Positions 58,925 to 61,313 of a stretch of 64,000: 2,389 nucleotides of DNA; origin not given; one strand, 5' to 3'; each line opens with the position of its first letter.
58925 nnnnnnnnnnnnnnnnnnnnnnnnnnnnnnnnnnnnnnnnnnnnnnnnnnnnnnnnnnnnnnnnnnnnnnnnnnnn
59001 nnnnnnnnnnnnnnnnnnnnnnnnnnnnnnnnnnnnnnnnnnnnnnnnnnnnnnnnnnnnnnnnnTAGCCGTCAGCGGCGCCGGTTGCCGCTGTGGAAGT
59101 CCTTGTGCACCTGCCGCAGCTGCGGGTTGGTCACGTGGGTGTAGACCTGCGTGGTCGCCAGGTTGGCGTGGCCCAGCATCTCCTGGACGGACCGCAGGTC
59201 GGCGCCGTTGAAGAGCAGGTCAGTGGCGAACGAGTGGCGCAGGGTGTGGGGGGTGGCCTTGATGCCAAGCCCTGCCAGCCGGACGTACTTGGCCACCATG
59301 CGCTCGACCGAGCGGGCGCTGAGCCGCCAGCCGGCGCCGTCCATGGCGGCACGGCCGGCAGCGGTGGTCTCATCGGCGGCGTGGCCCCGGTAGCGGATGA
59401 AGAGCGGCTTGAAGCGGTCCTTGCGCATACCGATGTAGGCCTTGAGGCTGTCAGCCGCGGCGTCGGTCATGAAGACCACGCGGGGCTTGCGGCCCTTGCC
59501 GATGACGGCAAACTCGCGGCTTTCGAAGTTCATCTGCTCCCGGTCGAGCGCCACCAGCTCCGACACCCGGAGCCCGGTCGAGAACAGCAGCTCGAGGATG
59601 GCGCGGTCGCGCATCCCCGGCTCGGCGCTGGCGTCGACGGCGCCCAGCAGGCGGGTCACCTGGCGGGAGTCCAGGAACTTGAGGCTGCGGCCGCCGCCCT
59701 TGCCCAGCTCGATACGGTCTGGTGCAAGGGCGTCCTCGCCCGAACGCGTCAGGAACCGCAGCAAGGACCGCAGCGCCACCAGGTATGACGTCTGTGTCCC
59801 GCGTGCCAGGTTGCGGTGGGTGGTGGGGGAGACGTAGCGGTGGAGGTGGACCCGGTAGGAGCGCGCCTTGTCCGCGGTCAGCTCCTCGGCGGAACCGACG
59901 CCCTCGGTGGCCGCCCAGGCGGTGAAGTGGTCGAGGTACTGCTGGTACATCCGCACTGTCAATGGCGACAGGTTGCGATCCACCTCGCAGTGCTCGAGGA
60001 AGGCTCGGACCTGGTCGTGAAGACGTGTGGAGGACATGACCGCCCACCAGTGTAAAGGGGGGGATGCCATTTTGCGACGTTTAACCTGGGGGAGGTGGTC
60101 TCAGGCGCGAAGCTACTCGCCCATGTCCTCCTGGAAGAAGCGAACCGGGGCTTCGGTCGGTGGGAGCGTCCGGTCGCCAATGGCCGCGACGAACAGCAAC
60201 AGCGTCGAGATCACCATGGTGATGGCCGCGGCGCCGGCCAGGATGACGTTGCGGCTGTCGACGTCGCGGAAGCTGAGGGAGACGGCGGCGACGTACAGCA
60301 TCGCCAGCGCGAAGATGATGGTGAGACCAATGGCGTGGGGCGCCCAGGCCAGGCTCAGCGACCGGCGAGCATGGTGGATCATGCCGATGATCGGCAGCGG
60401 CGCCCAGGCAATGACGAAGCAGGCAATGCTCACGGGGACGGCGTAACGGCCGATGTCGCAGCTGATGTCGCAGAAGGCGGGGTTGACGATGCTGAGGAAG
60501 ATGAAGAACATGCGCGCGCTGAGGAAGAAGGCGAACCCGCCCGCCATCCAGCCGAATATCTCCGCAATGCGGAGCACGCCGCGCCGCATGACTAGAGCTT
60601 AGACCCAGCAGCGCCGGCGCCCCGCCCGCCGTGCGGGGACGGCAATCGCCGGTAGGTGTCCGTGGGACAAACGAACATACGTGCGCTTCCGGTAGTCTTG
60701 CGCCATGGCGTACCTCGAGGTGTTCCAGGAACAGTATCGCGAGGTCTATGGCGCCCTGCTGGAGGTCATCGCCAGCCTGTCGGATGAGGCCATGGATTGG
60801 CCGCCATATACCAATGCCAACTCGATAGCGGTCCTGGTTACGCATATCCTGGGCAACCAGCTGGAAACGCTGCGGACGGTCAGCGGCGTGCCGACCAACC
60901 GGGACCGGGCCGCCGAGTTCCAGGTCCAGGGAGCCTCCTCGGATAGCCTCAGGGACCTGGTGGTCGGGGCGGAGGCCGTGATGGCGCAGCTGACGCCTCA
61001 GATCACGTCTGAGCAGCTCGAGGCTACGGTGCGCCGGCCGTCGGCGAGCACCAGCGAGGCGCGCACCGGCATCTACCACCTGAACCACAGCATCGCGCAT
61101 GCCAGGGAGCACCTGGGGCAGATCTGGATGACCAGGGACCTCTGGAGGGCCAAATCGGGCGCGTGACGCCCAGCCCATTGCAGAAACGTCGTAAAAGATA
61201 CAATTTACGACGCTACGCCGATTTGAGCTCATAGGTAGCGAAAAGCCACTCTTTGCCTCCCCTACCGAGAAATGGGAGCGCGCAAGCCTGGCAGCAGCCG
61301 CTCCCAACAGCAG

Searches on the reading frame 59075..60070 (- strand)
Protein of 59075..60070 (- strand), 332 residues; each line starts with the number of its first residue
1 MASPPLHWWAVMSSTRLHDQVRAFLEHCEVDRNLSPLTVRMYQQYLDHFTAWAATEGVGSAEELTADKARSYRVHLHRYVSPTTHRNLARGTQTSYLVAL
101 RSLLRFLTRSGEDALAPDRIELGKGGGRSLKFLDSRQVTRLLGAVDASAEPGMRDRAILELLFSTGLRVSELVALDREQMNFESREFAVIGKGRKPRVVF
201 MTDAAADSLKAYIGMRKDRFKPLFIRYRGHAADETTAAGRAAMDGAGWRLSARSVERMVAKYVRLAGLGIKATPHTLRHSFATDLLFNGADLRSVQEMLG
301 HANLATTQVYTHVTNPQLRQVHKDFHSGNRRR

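Call 5: search_protein_families(library=pfam, proteins=[window:59075-60070:-], max_evalue=0.1)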
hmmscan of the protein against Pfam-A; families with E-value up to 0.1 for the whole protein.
window:59075-60070:- (332 aa): 4 families
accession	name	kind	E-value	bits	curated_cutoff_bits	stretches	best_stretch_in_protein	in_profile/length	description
PF00589.27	Phage_integrase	-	7e-42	143.5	27.1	1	131-314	1-169/172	Phage integrase family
PF02899.23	Phage_int_SAM_1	-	1.6e-09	38.4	22.3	1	22-110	2-82/83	Phage integrase, N-terminal SAM-like domain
PF13495.12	Phage_int_SAM_4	-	6.7e-05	23.6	27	0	19-54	44-79/85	Phage integrase, N-terminal SAM-like domain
PF13102.12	Phage_int_SAM_5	-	0.0087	16.8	22.3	1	24-105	6-80/98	Phage integrase SAM-like domain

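Call 6: search_protein_families(library=ncbifam, proteins=[window:59075-60070:-], max_evalue=0.1)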
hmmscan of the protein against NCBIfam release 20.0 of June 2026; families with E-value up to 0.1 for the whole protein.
window:59075-60070:- (332 aa): 12 families
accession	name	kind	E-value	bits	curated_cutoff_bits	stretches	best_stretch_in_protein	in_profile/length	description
TIGR02224.1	recomb_XerC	equivalog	3.4e-69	233.5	335.15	1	23-329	2-293/295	tyrosine recombinase XerC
TIGR02225.1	recomb_XerD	equivalog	8.9e-66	222.2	329.6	1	23-327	2-288/290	site-specific tyrosine recombinase XerD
NF001399.0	PRK00283.1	subfamily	4.1e-65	220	279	1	16-327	4-297/300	tyrosine recombinase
NF040815.2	recomb_XerA_Arch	equivalog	4.6e-57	193.6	220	1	23-321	2-262/263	site-specific tyrosine recombinase/integron integrase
NF002331.0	PRK01287.1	subfamily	3.2e-52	177.7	371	1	14-331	23-330/365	site-specific tyrosine recombinase XerC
NF003462.0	PRK05084.1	equivalog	1.4e-38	132.6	267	1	153-321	195-352/360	tyrosine recombinase XerS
TIGR02249.1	integrase_gron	subfamily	5.7e-30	104.8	265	2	250-321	237-308/315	integron integrase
NF011946.0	PRK15417.1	equivalog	3.6e-20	72.4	435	2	254-315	256-317/337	integron integrase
NF007371.0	PRK09871.1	subfamily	7.3e-12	45.2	222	1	131-313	5-174/198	tyrosine-type DNA invertase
NF007370.0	PRK09870.1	subfamily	4.2e-10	39.6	221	1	130-314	10-180/200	tyrosine-type DNA invertase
NF040693.1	recomb_GmtY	equivalog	4.2e-07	29.6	340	1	272-320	391-439/441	gamma-mobile-trio recombinase GmtY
NF041502.1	integrase_1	equivalog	0.0015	17.3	350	1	222-321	262-368/484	site-specific integrase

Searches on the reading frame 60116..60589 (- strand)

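Call 5: search_protein_families(library=pfam, proteins=[window:60116-60589:-], max_evalue=0.1)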
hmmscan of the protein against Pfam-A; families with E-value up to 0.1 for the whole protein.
window:60116-60589:- (158 aa): 1 family
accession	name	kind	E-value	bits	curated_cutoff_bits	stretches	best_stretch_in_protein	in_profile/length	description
PF24673.1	Blr_divisome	-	0.026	14.4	27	0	123-136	11-24/41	Divisome-associated membrane protein Blr family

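Call 6: search_protein_families(library=ncbifam, proteins=[window:60116-60589:-], max_evalue=0.1)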
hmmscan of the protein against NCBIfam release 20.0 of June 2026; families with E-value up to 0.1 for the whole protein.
window:60116-60589:- (158 aa): 2 families
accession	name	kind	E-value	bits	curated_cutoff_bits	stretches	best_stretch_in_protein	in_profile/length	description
NF033231.1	small_Blr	equivalog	0.013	15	40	0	123-139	10-26/40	division septum protein Blr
NF008480.0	PRK11380.1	equivalog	0.03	13.7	386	1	70-137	30-94/353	hypothetical protein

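Call 57: search_protein_families(library=padloc, proteins=[window:60116-60589:-], max_evalue=0.1)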
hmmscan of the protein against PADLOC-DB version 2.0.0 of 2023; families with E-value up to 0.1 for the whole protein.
window:60116-60589:- (158 aa): 0 families

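Call 58: search_protein_families(library=phrogs, proteins=[window:60116-60589:-], max_evalue=0.1)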
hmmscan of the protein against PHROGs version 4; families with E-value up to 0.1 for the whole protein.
window:60116-60589:- (158 aa): 0 families

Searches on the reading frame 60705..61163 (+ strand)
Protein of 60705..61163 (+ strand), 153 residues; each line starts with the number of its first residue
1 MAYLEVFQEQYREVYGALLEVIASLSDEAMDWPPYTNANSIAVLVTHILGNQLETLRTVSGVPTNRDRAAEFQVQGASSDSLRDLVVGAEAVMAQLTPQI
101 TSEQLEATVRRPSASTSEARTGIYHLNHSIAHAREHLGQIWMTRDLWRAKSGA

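Call 5: search_protein_families(library=pfam, proteins=[window:60705-61163:+], max_evalue=0.1)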
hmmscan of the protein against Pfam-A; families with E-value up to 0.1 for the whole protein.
window:60705-61163:+ (153 aa): 5 families
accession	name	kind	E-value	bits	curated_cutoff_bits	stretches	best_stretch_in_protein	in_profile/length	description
PF07609.16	DUF1572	-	1.1e-12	48.4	23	1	2-141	5-143/163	Protein of unknown function (DUF1572)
PF12867.12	DinB_2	-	7.5e-12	46.2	24.8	1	10-140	1-128/128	DinB superfamily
PF05163.17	DinB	-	3.4e-06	27.6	23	1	11-141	12-139/165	DinB family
PF04978.18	MST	-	9.1e-06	26.6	27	1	16-146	11-146/149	Mycothiol-S-transferase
PF20072.4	DUF6468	-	0.0033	18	26.9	1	103-139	6-42/76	Domain of unknown function (DUF6468)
